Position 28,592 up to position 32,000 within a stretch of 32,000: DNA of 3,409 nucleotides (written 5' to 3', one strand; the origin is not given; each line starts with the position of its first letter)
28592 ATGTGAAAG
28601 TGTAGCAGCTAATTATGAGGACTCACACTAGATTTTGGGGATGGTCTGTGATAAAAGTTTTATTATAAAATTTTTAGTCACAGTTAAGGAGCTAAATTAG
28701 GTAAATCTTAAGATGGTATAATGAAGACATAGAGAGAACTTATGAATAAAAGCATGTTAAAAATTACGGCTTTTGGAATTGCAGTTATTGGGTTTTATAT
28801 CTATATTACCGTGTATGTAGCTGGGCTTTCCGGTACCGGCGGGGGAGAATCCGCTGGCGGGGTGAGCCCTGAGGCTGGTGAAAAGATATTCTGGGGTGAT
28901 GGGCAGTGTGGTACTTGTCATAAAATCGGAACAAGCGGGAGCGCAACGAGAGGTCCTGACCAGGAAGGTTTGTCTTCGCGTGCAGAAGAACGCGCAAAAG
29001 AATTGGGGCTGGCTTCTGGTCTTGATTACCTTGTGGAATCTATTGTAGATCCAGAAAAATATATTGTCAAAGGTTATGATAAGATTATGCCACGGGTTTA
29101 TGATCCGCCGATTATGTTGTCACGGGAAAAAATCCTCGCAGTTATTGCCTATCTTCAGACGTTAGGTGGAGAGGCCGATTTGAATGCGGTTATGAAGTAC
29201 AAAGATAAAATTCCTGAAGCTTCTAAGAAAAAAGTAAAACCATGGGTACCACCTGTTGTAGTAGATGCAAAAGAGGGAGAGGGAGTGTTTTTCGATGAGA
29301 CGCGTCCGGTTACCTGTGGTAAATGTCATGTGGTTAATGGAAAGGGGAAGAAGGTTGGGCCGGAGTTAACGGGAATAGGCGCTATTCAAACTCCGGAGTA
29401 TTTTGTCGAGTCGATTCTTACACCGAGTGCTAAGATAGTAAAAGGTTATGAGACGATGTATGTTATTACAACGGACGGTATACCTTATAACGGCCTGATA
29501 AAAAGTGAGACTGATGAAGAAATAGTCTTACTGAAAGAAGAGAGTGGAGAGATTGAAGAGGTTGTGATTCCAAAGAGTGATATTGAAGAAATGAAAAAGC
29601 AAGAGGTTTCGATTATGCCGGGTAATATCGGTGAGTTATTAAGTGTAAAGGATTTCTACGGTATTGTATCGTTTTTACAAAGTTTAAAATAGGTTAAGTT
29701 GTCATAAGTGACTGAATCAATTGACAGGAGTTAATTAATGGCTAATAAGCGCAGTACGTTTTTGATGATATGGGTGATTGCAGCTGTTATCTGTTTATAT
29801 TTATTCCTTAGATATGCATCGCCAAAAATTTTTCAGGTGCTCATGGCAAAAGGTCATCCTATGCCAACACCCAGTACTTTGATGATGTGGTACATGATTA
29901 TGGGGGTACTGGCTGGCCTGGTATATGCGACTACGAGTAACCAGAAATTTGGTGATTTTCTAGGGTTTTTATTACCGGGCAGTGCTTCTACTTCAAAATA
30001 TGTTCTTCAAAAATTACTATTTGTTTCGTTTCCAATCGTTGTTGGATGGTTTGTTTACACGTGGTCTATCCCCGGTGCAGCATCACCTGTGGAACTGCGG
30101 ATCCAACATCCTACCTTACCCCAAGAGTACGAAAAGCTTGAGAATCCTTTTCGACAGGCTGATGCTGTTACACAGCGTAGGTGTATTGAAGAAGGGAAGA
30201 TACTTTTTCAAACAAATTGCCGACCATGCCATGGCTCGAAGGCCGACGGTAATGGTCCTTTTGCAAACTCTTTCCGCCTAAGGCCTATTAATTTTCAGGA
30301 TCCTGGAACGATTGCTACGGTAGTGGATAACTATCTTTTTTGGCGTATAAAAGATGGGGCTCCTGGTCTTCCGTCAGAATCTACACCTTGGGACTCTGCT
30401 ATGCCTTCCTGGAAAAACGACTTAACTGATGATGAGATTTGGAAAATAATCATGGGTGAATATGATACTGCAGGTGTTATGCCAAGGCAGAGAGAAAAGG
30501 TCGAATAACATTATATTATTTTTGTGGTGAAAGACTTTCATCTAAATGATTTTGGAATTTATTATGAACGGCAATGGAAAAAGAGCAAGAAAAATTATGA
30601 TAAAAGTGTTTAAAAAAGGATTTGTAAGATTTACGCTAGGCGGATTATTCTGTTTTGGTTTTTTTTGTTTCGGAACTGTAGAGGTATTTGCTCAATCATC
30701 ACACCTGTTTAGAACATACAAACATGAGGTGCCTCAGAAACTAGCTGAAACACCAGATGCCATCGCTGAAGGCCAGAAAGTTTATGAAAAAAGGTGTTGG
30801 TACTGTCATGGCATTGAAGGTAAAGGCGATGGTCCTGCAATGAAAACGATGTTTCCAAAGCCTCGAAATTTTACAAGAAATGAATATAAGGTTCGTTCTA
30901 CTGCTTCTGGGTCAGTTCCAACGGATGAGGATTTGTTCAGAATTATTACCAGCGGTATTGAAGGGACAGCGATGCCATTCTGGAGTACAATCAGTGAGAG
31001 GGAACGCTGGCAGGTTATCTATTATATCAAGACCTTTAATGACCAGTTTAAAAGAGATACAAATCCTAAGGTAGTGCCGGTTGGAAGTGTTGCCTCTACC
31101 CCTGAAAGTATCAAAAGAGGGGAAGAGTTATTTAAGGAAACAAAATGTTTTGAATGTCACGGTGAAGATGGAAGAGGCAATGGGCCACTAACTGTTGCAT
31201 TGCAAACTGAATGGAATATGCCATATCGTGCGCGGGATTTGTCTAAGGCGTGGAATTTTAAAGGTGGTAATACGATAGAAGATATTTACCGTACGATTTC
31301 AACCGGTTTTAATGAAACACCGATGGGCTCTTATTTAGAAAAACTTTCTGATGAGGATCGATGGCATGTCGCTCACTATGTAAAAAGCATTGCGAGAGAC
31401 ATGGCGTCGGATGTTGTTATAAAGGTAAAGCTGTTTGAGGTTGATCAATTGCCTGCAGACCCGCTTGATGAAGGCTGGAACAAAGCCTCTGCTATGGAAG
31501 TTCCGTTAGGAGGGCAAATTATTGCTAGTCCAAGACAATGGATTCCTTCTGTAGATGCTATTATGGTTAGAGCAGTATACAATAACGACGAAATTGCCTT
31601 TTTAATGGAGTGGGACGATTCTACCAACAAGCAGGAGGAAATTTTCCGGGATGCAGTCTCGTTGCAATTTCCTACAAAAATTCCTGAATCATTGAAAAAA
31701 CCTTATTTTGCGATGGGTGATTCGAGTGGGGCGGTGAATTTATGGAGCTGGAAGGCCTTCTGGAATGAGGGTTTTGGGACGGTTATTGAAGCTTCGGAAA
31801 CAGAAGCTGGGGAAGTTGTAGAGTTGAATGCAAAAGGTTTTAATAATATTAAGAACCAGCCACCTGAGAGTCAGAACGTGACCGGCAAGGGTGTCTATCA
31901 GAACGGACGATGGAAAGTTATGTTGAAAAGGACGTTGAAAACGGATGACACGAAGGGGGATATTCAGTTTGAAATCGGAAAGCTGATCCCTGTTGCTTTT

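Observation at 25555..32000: CydB-less cytochrome bd-like membrane protein embedded in a cupredoxin / multi-cytochrome c / EB_dh-haem-b cluster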

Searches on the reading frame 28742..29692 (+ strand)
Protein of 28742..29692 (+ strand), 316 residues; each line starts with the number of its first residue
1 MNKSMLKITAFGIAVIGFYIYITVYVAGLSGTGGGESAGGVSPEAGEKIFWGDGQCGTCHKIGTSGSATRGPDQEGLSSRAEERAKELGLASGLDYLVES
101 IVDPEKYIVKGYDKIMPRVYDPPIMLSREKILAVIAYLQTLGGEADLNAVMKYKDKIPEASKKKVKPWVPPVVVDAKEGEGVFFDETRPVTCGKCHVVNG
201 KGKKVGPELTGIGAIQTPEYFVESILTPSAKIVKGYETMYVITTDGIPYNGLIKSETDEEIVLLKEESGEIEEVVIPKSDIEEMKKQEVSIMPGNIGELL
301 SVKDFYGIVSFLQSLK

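Call 8: search_protein_families(library=pfam, proteins=[window:28742-29692:+], max_evalue=0.1)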
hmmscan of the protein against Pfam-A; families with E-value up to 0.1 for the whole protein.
window:28742-29692:+ (316 aa): 3 families
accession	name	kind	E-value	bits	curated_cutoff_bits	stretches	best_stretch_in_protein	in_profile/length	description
PF00034.26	Cytochrom_C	-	2.2e-12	48.6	21.3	2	44-141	2-89/90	Cytochrome c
PF13442.11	Cytochrome_CBB3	-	3.6e-05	24.5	27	0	44-137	4-67/68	Cytochrome C oxidase, cbb3-type, subunit III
PF02433.20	FixO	-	0.091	12.7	29.6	0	128-143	202-217/219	Cytochrome C oxidase, mono-heme subunit/FixO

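Call 9: search_protein_families(library=ncbifam, proteins=[window:28742-29692:+], max_evalue=0.1)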
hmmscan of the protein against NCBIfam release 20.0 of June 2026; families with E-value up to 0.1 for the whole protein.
window:28742-29692:+ (316 aa): 11 families
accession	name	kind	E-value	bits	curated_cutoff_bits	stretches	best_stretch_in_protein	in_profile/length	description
TIGR02603.1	CxxCH_TIGR02603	domain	1.5e-32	112.4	68.15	2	175-314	2-133/134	putative heme-binding domain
TIGR04485.1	thiosulf_SoxX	equivalog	1.6e-09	38.3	61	2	53-141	2-78/78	sulfur oxidation c-type cytochrome SoxX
NF050122.1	bc1_QcrC_actin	exception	0.00014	21.3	200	1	190-215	50-75/253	cytochrome bc1 complex diheme cytochrome c subunit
NF040971.1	cytc_ExtS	equivalog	0.0008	18.7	100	0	190-230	88-128/262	selenite/tellurite reduction operon c-type cytochrome lipoprotein ExtS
NF006345.0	PRK08572.1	equivalog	0.0033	17.3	120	1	150-203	57-107/111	30S ribosomal protein S17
NF043008.1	Cyt550_Brdyrhiz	equivalog_domain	0.0057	16.8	240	0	54-85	35-66/131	cytochrome c-550 CycA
NF033864.1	cytochrome579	equivalog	0.01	15.6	280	0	153-212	28-80/179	cytochrome 579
NF052248.1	SorU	equivalog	0.022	15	100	0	180-210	2-33/72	SorU family sulfite dehydrogenase c-type cytochrome subunit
TIGR03630.1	uS17_arch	equivalog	0.023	14.7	105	1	152-200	55-100/102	30S ribosomal protein S17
NF041895.1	choice_anch_V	domain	0.082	13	42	0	188-212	23-46/150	choice-of-anchor V domain-containing protein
TIGR00782.1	ccoP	equivalog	0.091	12.1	179.95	0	42-143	202-283/285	cytochrome-c oxidase, cbb3-type subunit III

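Call 20: search_solved_structures(query=window:28742-29692:+, max_evalue=0.001)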
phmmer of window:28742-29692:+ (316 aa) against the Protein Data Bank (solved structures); distinct sequences matched with E-value up to 0.001: 4.
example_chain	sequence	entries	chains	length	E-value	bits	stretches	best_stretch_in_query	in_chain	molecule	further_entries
7zs0_A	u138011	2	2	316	7.8e-174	580.5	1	1-316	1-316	Hypothetical (Diheme) protein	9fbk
7zs1_A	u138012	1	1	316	4.6e-173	578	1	1-316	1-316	Hypothetical (Diheme) protein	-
7zs2_A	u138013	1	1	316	5.9e-173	577.6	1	1-316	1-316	Hypothetical (Diheme) protein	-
1w2l_A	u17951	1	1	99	3.4e-05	26.6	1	46-138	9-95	CYTOCHROME OXIDASE SUBUNIT II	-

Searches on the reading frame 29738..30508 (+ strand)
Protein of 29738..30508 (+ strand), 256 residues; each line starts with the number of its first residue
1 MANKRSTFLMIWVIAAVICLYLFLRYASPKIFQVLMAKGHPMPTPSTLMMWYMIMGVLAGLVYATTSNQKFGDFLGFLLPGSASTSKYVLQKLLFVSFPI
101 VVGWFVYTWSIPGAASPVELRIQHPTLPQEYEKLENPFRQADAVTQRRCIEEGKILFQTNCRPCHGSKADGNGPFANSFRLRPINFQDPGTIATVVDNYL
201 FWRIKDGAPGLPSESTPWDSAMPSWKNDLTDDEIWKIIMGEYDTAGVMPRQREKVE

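Call 8: search_protein_families(library=pfam, proteins=[window:29738-30508:+], max_evalue=0.1)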
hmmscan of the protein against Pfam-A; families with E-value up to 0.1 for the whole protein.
window:29738-30508:+ (256 aa): 2 families
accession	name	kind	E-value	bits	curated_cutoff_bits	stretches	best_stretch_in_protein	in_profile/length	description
PF13442.11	Cytochrome_CBB3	-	2.8e-09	37.6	27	1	151-238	4-65/68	Cytochrome C oxidase, cbb3-type, subunit III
PF00034.26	Cytochrom_C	-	3.3e-05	25.6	21.3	1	150-238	1-83/90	Cytochrome c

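Call 9: search_protein_families(library=ncbifam, proteins=[window:29738-30508:+], max_evalue=0.1)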
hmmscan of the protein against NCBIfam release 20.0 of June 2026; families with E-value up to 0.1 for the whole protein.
window:29738-30508:+ (256 aa): 8 families
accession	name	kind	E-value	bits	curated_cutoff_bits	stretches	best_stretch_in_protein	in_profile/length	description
NF011054.0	PRK14486.1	equivalog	3.1e-09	36.7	447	1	145-238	210-284/294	putative bifunctional cbb3-type cytochrome c oxidase subunit II/cytochrome c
TIGR00782.1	ccoP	equivalog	1.3e-05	24.6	179.95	1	149-235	106-183/285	cytochrome-c oxidase, cbb3-type subunit III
NF050122.1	bc1_QcrC_actin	exception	3.2e-05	23.4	200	1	136-172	27-63/253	cytochrome bc1 complex diheme cytochrome c subunit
TIGR04494.1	c550_PedF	equivalog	8.3e-05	22.5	122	1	133-237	38-123/133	cytochrome c-550 PedF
NF033864.1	cytochrome579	equivalog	9.9e-05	22.2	280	1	119-214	19-115/179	cytochrome 579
TIGR03872.1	cytochrome_MoxG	equivalog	0.00044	20.4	147.8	1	145-195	39-91/133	cytochrome c(L), periplasmic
NF040606.1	CytoC_perox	subfamily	0.018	14.3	150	1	130-207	276-353/524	di-heme-cytochrome C peroxidase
NF045930.1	Cytc6PetJCyano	equivalog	0.039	13.9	135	0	150-166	28-44/110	cytochrome c6 PetJ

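Call 35: search_solved_structures(query=window:29738-30508:+, max_evalue=0.01)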
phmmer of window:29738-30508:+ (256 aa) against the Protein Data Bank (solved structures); distinct sequences matched with E-value up to 0.01: 6.
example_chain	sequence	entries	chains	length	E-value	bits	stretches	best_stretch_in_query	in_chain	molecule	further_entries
6h5l_B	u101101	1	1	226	1.2e-07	34.5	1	148-187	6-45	Conserved hypothetical cytochrome protein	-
2c8s_A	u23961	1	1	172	0.00028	23.5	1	144-196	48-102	CYTOCHROME C-L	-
8smr_G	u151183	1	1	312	0.001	21.6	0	147-178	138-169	Cbb3-type cytochrome c oxidase subunit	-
7vzg_C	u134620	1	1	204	0.0014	21.2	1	150-234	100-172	Cytochrome c, mono-and diheme variants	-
7vzr_C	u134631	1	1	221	0.0017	20.9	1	150-234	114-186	Cytochrome c, mono-and diheme variants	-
8snh_G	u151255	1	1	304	0.0041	19.6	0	149-172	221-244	Cbb3-type cytochrome c oxidase subunit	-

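Call 42: find_encoding_contigs(protein=window:29738-30508:+, flank=10000, max_places=4)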
Protein window:29738-30508:+ (256 aa): 10 contigs read that carry it; 4 places shown.
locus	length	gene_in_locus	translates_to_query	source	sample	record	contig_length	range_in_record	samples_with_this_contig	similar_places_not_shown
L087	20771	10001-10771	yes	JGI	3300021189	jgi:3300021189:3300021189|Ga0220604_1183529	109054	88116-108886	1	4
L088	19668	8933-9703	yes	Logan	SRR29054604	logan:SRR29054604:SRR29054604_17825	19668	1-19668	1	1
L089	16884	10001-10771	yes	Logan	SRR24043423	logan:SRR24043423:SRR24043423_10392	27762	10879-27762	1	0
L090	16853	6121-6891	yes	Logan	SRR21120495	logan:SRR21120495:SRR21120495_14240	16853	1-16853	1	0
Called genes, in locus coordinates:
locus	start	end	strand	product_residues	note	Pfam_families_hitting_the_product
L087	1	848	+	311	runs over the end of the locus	PF00698:Acyl_transf_1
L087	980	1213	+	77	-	PF00550:PP-binding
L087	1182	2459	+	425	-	PF00109:ketoacyl-synt, PF02801:Ketoacyl-synt_C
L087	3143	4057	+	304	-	-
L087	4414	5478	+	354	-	PF13620:CarboxypepD_reg (weak)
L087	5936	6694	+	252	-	PF14686:fn3_3, PF13620:CarboxypepD_reg, PF13715:CarbopepD_reg_2 (weak)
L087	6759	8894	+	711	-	PF01654:Cyt_bd_oxida_I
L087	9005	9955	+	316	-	PF00034:Cytochrom_C (faint)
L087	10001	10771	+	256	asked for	PF13442:Cytochrome_CBB3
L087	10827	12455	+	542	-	PF00034:Cytochrom_C, PF13442:Cytochrome_CBB3, PF00034:Cytochrom_C, PF13442:Cytochrome_CBB3, PF09459:EB_dh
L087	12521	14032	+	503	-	PF02433:FixO (faint), PF13442:Cytochrome_CBB3 (weak), PF00034:Cytochrom_C (weak), PF13442:Cytochrome_CBB3 (weak)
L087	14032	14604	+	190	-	PF00034:Cytochrom_C (weak), PF13442:Cytochrome_CBB3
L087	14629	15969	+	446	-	PF00582:Usp, PF08369:PCP_red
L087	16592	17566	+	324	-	PF09459:EB_dh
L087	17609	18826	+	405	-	PF13187:Fer4_9 (faint), PF13237:Fer4_10, PF13247:Fer4_11, PF12838:Fer4_7 (weak)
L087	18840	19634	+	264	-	PF02613:Nitrate_red_del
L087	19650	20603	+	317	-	-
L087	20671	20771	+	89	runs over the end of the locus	?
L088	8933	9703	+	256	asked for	PF13442:Cytochrome_CBB3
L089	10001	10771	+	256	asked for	PF13442:Cytochrome_CBB3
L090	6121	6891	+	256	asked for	PF13442:Cytochrome_CBB3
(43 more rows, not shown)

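Call 61: search_protein_families(library=pfam, proteins=[L087:14629-15969:+, L087:19650-20603:+, L087:12521-14032:+], max_evalue=0.01)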
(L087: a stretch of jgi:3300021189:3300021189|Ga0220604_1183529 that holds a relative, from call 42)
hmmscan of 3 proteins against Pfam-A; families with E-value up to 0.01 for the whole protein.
L087:14629-15969:+ (446 aa): 2 families
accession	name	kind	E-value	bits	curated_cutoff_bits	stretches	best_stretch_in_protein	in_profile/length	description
PF00582.32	Usp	-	4.1e-35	121.8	24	2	1-161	1-141/141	Universal stress protein family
PF08369.16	PCP_red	-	1e-12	48.3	32.5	1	392-436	1-45/45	Proto-chlorophyllide reductase 57 kD subunit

L087:19650-20603:+ (317 aa): 0 families

L087:12521-14032:+ (503 aa): 5 families
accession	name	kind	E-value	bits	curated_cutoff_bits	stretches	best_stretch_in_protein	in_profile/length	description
PF00034.26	Cytochrom_C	-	2.7e-28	99.6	21.3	3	417-493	1-87/90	Cytochrome c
PF13442.11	Cytochrome_CBB3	-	2.9e-25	88.8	27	3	418-492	4-68/68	Cytochrome C oxidase, cbb3-type, subunit III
PF02433.20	FixO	-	2.2e-17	63.8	29.6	1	271-411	38-168/219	Cytochrome C oxidase, mono-heme subunit/FixO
PF14522.11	Cytochrome_C7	-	0.0034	17.6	24.8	0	292-335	13-49/67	Cytochrome c7 and related cytochrome c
PF22113.1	Mtrc-MtrF_II-IV_dom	-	0.0094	15.9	30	0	260-338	88-167/176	Outer membrane cytochrome MtrC/MtrF-like, domains II/IV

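Call 64: search_protein_families(library=ncbifam, proteins=[L087:14629-15969:+, L087:19650-20603:+, L087:12521-14032:+], max_evalue=0.001)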
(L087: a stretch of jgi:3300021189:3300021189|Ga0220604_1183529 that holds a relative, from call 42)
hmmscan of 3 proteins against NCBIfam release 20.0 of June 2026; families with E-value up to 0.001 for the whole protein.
L087:14629-15969:+ (446 aa): 4 families
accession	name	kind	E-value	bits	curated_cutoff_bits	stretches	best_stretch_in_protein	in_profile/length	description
NF002789.0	PRK02910.1-3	equivalog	4.4e-10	39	509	1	363-439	457-533/535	ferredoxin:protochlorophyllide reductase (ATP-dependent) subunit B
NF008380.0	PRK11175.1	equivalog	2.4e-09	36.6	227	1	105-180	90-165/313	universal stress protein UspE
TIGR01278.1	DPOR_BchB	equivalog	3.3e-08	32.8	490.35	1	387-439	459-511/512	ferredoxin:protochlorophyllide reductase (ATP-dependent) subunit B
NF002790.0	PRK02910.1-4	equivalog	5.8e-08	31.8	912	1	377-438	466-527/530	ferredoxin:protochlorophyllide reductase (ATP-dependent) subunit B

L087:19650-20603:+ (317 aa): 0 families

L087:12521-14032:+ (503 aa): 13 families
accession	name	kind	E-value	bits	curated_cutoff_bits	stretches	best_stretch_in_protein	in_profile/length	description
TIGR04485.1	thiosulf_SoxX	equivalog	7.1e-26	90.7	61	2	167-234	3-76/78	sulfur oxidation c-type cytochrome SoxX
NF011055.0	PRK14487.1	subfamily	2.7e-21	76.1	218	1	270-412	43-175/212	cbb3-type cytochrome c oxidase subunit II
TIGR02603.1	CxxCH_TIGR02603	domain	2.4e-19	69.7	68.15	2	323-355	7-39/134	putative heme-binding domain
NF045774.1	cytochro_C551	exception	7.5e-18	64.5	118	2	324-395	44-108/110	cytochrome c551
TIGR00781.1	ccoO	equivalog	2.8e-17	63.2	200.65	0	271-412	38-169/232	cytochrome-c oxidase, cbb3-type subunit II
NF011054.0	PRK14486.1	equivalog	2.3e-16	60.2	447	1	399-494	200-289/294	putative bifunctional cbb3-type cytochrome c oxidase subunit II/cytochrome c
NF045773.1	cytochro_C550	exception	3.3e-16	59.3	125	1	410-465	42-94/118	cytochrome c550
NF040971.1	cytc_ExtS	equivalog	3.9e-16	59.1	100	0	412-500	73-155/262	selenite/tellurite reduction operon c-type cytochrome lipoprotein ExtS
NF011053.0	PRK14485.1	subfamily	3e-10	39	1080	0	273-412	529-658/716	putative bifunctional cbb3-type cytochrome c oxidase subunit I/II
TIGR00782.1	ccoP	equivalog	3.5e-10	39.7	179.95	1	323-447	111-233/285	cytochrome-c oxidase, cbb3-type subunit III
NF050122.1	bc1_QcrC_actin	exception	5.9e-10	38.9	200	0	410-452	34-74/253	cytochrome bc1 complex diheme cytochrome c subunit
TIGR04494.1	c550_PedF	equivalog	2.8e-07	30.5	122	0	403-454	39-86/133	cytochrome c-550 PedF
NF052248.1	SorU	equivalog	1.3e-05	25.4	100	0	168-196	12-40/72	SorU family sulfite dehydrogenase c-type cytochrome subunit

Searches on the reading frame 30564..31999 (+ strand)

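Call 8: search_protein_families(library=pfam, proteins=[window:30564-31999:+], max_evalue=0.1)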
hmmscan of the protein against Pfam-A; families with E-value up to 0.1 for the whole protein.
window:30564-31999:+ (478 aa): 4 families
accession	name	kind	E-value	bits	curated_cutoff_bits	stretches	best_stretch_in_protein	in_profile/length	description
PF00034.26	Cytochrom_C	-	2.7e-24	86.8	21.3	2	183-276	1-89/90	Cytochrome c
PF13442.11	Cytochrome_CBB3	-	8.8e-24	84.1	27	2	66-155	2-68/68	Cytochrome C oxidase, cbb3-type, subunit III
PF09459.16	EB_dh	-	7e-22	79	33.3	1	304-477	3-219/236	Ethylbenzene dehydrogenase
PF14495.11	Cytochrom_C550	-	0.0039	17.3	27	0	176-201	19-43/136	Cytochrome c-550 domain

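Call 9: search_protein_families(library=ncbifam, proteins=[window:30564-31999:+], max_evalue=0.1)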
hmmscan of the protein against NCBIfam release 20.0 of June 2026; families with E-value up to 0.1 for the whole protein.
window:30564-31999:+ (478 aa): 15 families
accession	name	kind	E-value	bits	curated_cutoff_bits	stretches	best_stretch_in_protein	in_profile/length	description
TIGR03477.1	DMSO_red_II_gam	subfamily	6.8e-23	81.1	169.85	1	287-478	2-180/206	DMSO reductase family type II enzyme, heme b subunit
NF011054.0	PRK14486.1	equivalog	1.7e-20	73.7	447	2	53-158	201-290/294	putative bifunctional cbb3-type cytochrome c oxidase subunit II/cytochrome c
NF033864.1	cytochrome579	equivalog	3.3e-14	53.1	280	2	63-114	45-98/179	cytochrome 579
TIGR00782.1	ccoP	equivalog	2.7e-12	46.6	179.95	2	178-207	198-226/285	cytochrome-c oxidase, cbb3-type subunit III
NF050122.1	bc1_QcrC_actin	exception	4.5e-10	39.3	200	2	61-92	35-68/253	cytochrome bc1 complex diheme cytochrome c subunit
TIGR03872.1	cytochrome_MoxG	equivalog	1.5e-06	28.4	147.8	1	59-160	36-123/133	cytochrome c(L), periplasmic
NF045773.1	cytochro_C550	exception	8.5e-06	25.7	125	0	62-95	44-78/118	cytochrome c550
NF042980.1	EthbenzDh_ebdC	equivalog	1e-05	25.1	400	1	331-472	56-180/214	ethylbenzene dehydrogenase subunit gamma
NF045774.1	cytochro_C551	exception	1.3e-05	25.1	118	0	64-94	36-67/110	cytochrome c551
NF045930.1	Cytc6PetJCyano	equivalog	2.2e-05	24.3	135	1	182-275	27-104/110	cytochrome c6 PetJ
TIGR04494.1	c550_PedF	equivalog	0.00018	21.4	122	1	51-92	36-76/133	cytochrome c-550 PedF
TIGR02603.1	CxxCH_TIGR02603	domain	0.00097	19.2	68.15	1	68-93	4-31/134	putative heme-binding domain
NF040606.1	CytoC_perox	subfamily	0.0012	18.1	150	0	65-89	296-320/524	di-heme-cytochrome C peroxidase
TIGR03045.1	PS_II_C550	equivalog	0.0049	16.5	177.75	0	175-213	43-79/159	photosystem II cytochrome c-550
TIGR03874.1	4cys_cytochr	equivalog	0.06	13.1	161.75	0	70-95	36-63/143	c-type cytochrome, methanol metabolism-related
